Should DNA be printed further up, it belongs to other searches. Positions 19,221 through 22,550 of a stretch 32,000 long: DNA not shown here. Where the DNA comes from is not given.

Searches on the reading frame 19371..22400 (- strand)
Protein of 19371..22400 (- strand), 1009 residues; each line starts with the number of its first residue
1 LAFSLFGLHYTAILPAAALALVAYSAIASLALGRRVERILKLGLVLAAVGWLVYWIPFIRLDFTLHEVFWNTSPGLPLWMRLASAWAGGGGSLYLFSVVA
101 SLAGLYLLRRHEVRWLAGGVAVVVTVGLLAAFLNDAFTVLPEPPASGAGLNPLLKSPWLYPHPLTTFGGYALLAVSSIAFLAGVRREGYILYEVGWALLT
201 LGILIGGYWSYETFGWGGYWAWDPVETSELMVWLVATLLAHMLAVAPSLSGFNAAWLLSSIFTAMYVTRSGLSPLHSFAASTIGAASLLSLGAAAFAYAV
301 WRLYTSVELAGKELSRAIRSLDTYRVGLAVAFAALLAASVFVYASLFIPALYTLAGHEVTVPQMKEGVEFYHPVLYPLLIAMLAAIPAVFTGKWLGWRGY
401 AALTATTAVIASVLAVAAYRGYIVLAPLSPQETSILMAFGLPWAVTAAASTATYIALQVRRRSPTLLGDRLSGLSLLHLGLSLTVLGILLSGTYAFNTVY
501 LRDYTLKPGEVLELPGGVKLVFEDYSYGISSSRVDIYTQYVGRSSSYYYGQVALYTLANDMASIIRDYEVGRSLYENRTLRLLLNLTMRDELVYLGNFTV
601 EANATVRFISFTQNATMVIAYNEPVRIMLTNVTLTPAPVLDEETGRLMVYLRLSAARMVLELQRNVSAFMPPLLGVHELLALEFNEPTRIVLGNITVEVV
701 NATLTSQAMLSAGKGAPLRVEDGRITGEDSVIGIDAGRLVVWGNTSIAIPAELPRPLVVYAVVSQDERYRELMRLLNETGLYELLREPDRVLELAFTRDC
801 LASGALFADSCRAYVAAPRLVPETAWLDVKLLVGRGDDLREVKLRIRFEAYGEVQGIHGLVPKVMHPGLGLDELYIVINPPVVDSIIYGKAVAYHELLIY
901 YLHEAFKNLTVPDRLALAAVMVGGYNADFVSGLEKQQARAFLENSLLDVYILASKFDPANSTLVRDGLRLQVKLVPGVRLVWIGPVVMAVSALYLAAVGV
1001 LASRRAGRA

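Call 3: search_protein_families(library=pfam, proteins=[window:19371-22400:-], max_evalue=1)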
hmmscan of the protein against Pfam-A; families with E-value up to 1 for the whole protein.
window:19371-22400:- (1009 aa): 3 families
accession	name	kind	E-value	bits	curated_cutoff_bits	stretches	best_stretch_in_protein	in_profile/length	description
PF01578.25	Cytochrom_C_asm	-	5.7e-21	75.6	29.9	1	91-262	6-194/212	Cytochrome C assembly protein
PF16327.10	CcmF_C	-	2.8e-07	30.5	28.7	1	342-514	47-215/323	Cytochrome c-type biogenesis protein CcmF C-terminal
PF03817.18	MadL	-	0.44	11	25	0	352-417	48-110/118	Malonate transporter MadL subunit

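Call 6: search_protein_families(library=ncbifam, proteins=[window:19371-22400:-], max_evalue=0.1)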
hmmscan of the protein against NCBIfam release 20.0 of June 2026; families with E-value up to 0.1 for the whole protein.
window:19371-22400:- (1009 aa): 4 families
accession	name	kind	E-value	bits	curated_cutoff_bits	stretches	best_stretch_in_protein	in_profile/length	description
TIGR00353.1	nrfE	subfamily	7.6e-33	114.2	569.05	1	57-513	8-466/578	heme lyase CcmF/NrfE family subunit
TIGR03145.1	cyt_nit_nrfE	subfamily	8.4e-30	104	927.3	1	35-498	41-513/631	heme lyase NrfEFG subunit NrfE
NF007691.0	PRK10369.1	subfamily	4.5e-22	78.5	394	1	36-438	43-453/573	heme lyase NrfEFG subunit NrfE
TIGR03144.1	cytochr_II_ccsB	equivalog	2.2e-15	57.1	187.6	2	191-271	163-240/252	c-type cytochrome biogenesis protein CcsB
